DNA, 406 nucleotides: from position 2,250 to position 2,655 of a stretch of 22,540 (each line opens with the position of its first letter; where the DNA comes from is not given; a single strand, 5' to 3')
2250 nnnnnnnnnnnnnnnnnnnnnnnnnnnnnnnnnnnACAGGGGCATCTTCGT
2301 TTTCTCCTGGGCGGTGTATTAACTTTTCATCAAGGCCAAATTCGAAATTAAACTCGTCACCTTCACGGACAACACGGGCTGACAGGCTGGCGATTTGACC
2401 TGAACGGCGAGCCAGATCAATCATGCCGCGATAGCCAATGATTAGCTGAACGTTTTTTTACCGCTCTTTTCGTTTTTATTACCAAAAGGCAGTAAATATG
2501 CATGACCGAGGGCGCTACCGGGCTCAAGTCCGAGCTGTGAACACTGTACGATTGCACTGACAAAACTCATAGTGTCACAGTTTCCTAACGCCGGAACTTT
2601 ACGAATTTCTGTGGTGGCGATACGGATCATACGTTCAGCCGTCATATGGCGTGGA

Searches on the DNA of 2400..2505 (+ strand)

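Call 33: search_dna_similar(query=window:2400-2505:+, collection=ecoli_genomes, mode=near, max_rows=6)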
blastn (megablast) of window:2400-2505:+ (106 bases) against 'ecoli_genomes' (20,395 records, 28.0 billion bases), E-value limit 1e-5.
Records with a match: 1634; places in all: 1721; records where one place covers at least 80% of the query: 1630.
Genomes with a match: 1634 of 5426; with a place that covers at least 80% of the query: 1630. Places per genome that has any: lowest 1, median 1, highest 3. On chromosomes: 1717 places; on plasmids: 4.
Best place of each record, by identity: >=99% 1461; 95-99% 173.
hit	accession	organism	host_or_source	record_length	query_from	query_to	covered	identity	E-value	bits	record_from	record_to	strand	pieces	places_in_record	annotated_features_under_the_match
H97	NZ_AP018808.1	Escherichia coli strain E2865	Bos taurus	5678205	1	106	100%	99.1%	5e-46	191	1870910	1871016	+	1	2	recT: recombination protein RecT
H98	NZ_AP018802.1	Escherichia coli strain E2863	Bos taurus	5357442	1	106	100%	99.1%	5e-46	191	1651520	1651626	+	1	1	recT: recombination protein RecT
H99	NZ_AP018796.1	Escherichia coli strain E2855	Bos taurus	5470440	1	106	100%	99.1%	5e-46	191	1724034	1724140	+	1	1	recT: recombination protein RecT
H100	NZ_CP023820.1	Escherichia coli strain 7/2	Homo sapiens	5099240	1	106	100%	99.1%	5e-46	191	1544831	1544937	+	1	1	recT: recombination protein RecT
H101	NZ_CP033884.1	Escherichia coli strain 50579417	Homo sapiens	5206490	1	106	100%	99.1%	5e-46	191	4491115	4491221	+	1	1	recT: recombination protein RecT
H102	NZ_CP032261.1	Escherichia coli strain AR_0067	missing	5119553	1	106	100%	99.1%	5e-46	191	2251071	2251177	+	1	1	recT: recombination protein RecT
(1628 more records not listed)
